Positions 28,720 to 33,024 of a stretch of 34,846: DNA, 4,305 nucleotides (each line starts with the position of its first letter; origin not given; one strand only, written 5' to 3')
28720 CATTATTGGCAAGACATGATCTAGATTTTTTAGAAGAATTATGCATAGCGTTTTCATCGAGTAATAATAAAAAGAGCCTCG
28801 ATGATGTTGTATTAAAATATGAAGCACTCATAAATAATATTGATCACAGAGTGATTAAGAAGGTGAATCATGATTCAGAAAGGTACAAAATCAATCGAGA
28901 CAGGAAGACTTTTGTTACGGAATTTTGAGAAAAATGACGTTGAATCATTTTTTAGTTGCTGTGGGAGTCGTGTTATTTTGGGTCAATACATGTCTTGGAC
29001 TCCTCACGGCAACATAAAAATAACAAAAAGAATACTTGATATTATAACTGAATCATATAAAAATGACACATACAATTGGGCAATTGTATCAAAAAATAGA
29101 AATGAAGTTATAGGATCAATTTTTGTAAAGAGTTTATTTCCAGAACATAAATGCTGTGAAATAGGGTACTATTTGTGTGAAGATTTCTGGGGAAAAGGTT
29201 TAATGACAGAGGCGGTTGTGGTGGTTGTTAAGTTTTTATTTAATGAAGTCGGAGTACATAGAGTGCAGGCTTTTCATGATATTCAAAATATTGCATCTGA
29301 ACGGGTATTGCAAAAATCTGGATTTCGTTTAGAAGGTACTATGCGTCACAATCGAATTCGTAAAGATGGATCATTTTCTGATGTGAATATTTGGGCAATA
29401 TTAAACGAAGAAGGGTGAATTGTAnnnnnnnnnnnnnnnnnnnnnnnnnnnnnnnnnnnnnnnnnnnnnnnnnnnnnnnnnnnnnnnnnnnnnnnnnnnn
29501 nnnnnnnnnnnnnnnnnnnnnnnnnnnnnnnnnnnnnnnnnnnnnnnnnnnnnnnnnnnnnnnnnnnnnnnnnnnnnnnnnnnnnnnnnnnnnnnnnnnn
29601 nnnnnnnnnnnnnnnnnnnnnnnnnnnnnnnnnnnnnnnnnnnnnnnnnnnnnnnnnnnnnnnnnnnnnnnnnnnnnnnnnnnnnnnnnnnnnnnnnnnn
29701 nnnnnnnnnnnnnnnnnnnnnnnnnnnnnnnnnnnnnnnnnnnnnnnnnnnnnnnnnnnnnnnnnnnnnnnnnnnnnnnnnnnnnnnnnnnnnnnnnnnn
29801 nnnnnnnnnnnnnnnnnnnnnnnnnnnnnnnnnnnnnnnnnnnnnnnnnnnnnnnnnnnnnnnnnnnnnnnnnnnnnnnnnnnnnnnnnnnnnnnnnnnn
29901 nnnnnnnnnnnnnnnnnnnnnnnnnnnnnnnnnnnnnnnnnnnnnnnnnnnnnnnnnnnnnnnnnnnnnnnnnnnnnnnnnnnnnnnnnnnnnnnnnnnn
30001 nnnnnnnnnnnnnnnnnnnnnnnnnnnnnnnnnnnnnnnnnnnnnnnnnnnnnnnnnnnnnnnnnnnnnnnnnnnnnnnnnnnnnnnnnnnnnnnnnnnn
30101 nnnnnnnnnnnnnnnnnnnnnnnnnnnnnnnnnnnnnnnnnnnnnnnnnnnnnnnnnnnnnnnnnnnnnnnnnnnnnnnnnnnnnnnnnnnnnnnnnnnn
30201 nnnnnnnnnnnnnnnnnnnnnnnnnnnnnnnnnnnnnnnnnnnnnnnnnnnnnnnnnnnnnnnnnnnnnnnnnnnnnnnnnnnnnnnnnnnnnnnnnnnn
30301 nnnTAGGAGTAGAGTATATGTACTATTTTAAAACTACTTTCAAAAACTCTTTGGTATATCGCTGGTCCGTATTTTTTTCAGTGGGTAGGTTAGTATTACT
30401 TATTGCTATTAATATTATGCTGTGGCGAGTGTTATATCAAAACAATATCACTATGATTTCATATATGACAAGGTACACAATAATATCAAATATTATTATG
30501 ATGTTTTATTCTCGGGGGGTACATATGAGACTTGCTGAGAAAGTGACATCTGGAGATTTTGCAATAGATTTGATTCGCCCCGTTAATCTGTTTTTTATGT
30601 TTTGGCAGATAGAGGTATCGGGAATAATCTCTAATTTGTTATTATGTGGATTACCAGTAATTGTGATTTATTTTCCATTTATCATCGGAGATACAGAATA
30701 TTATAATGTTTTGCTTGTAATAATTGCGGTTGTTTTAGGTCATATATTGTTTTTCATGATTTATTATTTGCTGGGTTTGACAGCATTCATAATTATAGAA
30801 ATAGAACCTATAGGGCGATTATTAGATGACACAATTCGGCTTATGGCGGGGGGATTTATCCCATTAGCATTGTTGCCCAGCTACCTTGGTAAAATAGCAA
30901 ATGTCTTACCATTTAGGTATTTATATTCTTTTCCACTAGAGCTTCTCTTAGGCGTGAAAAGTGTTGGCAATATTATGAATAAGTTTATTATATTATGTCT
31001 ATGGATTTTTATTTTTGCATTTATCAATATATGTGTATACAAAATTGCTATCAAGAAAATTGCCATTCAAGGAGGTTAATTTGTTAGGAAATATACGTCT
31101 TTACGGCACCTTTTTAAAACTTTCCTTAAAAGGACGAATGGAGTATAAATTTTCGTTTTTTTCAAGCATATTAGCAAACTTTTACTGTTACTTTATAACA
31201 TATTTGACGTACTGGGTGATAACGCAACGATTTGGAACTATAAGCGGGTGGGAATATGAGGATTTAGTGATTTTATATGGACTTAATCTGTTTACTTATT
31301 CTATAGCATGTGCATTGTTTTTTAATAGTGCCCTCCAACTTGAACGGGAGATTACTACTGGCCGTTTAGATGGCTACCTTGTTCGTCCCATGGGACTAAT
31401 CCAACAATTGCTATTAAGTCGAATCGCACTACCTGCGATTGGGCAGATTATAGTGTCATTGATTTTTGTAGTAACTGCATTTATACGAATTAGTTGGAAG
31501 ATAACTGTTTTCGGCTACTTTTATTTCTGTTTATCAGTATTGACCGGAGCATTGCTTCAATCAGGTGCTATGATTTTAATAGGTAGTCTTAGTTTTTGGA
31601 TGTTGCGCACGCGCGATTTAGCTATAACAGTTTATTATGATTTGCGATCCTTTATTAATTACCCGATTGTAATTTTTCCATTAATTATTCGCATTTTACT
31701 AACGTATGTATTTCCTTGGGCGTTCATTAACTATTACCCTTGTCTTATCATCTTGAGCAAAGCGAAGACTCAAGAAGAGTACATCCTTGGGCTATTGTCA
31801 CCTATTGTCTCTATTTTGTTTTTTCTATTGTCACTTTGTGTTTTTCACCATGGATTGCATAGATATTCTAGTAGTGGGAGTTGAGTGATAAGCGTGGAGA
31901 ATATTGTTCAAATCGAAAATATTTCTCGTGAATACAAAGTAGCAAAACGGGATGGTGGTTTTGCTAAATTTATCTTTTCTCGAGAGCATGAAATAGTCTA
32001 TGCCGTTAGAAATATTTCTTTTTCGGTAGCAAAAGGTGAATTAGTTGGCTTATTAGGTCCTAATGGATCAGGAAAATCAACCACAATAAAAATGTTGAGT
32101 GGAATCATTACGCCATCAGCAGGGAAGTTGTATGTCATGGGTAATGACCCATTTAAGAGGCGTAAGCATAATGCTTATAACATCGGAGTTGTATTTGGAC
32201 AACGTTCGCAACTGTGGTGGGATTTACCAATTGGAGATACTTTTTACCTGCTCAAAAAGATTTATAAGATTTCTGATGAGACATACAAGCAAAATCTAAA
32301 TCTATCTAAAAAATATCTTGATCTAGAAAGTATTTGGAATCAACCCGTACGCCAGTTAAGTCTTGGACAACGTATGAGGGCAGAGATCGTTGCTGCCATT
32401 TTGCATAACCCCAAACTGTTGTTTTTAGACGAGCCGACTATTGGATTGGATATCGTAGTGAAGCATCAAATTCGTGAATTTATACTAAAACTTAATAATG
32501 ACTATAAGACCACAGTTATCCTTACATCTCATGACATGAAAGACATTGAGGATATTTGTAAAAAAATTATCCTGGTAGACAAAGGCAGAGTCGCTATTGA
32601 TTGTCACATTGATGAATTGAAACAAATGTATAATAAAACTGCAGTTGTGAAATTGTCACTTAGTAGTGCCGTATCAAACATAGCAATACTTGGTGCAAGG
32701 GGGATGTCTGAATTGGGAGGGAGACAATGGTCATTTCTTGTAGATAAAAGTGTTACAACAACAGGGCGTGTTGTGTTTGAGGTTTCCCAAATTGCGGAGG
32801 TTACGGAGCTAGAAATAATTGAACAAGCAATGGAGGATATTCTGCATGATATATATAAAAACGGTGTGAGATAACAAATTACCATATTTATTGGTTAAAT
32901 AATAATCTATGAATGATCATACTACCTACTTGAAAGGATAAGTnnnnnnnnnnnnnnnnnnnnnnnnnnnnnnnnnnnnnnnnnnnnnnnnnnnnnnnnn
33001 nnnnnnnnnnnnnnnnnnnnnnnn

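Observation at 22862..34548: LoaP-led, carrier-protein-dependent gene set with no KS, C or TE domain: candidate undescribed small-molecule pathway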

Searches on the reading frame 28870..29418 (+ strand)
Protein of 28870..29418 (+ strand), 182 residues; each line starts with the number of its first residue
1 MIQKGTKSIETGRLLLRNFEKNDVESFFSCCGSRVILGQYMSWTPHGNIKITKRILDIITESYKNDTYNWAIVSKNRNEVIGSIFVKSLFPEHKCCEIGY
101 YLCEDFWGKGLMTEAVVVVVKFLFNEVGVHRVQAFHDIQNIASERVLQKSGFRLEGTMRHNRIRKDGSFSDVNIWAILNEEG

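Call 4: search_protein_families(library=pfam, proteins=[window:28870-29418:+], max_evalue=0.01)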
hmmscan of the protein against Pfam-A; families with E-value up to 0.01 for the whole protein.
window:28870-29418:+ (182 aa): 3 families
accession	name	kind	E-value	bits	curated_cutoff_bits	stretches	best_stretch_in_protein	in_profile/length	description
PF13302.13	Acetyltransf_3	-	3.9e-30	105.8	25.4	1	13-153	1-138/138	Acetyltransferase (GNAT) domain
PF00583.31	Acetyltransf_1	-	4e-09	37.2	20.7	1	65-152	31-116/116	Acetyltransferase (GNAT) family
PF13523.12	Acetyltransf_8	-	0.0028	17.7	27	1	105-158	90-143/145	Acetyltransferase (GNAT) domain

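Call 6: search_protein_families(library=ncbifam, proteins=[window:28870-29418:+], max_evalue=0.01)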
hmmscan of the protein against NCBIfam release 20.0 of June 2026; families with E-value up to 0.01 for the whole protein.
window:28870-29418:+ (182 aa): 15 families
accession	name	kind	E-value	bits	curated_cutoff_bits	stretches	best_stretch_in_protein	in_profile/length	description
NF007539.0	PRK10151.1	equivalog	2.3e-13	50.2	184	1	68-177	66-174/179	50S ribosomal protein L7/L12-serine acetyltransferase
NF008072.0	PRK10809.1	equivalog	1.6e-12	47.6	190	1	56-178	63-186/194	ribosomal protein S5-alanine N-acetyltransferase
NF000225.3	AAC_6p_Strep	exception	1.6e-10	41.1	250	1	66-181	37-154/156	aminoglycoside 6'-N-acetyltransferase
NF000485.1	TlmB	exception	2e-07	30.6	625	1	53-158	44-147/292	bleomycin family antibiotic N-acetyltransferase TlmB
NF040702.1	ileS_w_GNAT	exception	1.3e-05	23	1999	1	6-153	279-418/1100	isoleucine--tRNA ligase, N-acetyltransferase domain-containing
TIGR03585.1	PseH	equivalog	1.5e-05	25.1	93.1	1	62-172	44-152/156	UDP-4-amino-4,6-dideoxy-N-acetyl-beta-L-altrosamine N-acetyltransferase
NF040503.1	resist_ArsN1a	equivalog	5.8e-05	22.9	170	1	60-174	38-154/159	arsinothricin resistance N-acetyltransferase ArsN1 family A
NF000048.1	AAC_6p_A40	exception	7.3e-05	22.3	400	1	107-155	109-157/184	aminoglycoside 6'-N-acetyltransferase AacA40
NF033074.0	AAC_6p_Ib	exception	0.00022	20.9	400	1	107-158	109-160/184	AAC(6')-Ib family aminoglycoside 6'-N-acetyltransferase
NF000483.1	BlmB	exception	0.00064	19.2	625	1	97-152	94-149/301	bleomycin family antibiotic N-acetyltransferase BlmB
NF011709.0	PRK15130.1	equivalog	0.0026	17.6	218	1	79-161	67-149/186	spermidine N1-acetyltransferase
NF012165.0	AAC_6p_set_A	equivalog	0.0035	17.1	280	1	107-157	102-152/177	aminoglycoside 6'-N-acetyltransferase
TIGR04431.1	N6_acetyl_AAC6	equivalog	0.0037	16.9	260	1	108-158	110-160/184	AacA4 family aminoglycoside N(6')-acetyltransferase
NF000118.3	AAC_6p_A31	exception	0.0042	17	385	1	107-158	97-148/172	aminoglycoside N-acetyltransferase AAC(6')-31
NF000431.1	AAC_6p_Ian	exception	0.0081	15.7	400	0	104-153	103-152/190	aminoglycoside N-acetyltransferase AAC(6')-Ian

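Call 10: find_encoding_contigs(protein=window:28870-29418:+, flank=10000, max_places=6)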
Protein window:28870-29418:+ (182 aa): no gene with exactly this product is on record in the collection.

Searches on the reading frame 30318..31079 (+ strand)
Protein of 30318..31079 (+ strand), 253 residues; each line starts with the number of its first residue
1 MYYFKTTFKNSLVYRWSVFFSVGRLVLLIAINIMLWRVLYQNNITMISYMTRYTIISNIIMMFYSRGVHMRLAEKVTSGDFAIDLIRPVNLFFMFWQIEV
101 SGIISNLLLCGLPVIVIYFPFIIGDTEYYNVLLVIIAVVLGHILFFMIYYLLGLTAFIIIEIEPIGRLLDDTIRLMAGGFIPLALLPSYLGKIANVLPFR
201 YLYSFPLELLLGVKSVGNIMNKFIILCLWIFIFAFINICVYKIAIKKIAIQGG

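Call 4: search_protein_families(library=pfam, proteins=[window:30318-31079:+], max_evalue=0.01)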
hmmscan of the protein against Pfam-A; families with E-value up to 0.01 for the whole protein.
window:30318-31079:+ (253 aa): 1 family
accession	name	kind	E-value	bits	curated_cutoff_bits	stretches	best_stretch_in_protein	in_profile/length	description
PF06182.17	ABC2_membrane_6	-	6e-13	49.5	22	1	28-252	3-229/229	ABC-2 family transporter protein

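Call 6: search_protein_families(library=ncbifam, proteins=[window:30318-31079:+], max_evalue=0.01)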
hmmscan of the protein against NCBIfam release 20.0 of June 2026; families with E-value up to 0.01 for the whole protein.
window:30318-31079:+ (253 aa): 0 families

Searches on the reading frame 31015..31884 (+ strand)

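Call 4: search_protein_families(library=pfam, proteins=[window:31015-31884:+], max_evalue=0.01)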
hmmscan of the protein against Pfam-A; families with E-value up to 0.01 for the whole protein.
window:31015-31884:+ (289 aa): 1 family
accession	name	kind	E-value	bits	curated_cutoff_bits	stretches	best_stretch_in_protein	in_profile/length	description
PF06182.17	ABC2_membrane_6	-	7.6e-44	150.6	22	1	58-288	3-229/229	ABC-2 family transporter protein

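Call 6: search_protein_families(library=ncbifam, proteins=[window:31015-31884:+], max_evalue=0.01)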
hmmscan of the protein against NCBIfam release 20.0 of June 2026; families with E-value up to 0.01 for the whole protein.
window:31015-31884:+ (289 aa): 0 families

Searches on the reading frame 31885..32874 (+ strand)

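Call 4: search_protein_families(library=pfam, proteins=[window:31885-32874:+], max_evalue=0.01)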
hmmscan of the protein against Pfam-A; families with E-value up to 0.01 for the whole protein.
window:31885-32874:+ (329 aa): 3 families
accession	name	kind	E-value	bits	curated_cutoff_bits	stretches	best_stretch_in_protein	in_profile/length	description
PF00005.33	ABC_tran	-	4.5e-28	99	25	1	42-185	2-136/137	ABC transporter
PF13304.12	AAA_21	-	9.4e-13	49.3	27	2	141-217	221-299/304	AAA domain, putative AbiEii toxin, Type IV TA system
PF13555.12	AAA_29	-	0.0057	16.8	27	0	51-79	23-50/61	P-loop containing region of AAA domain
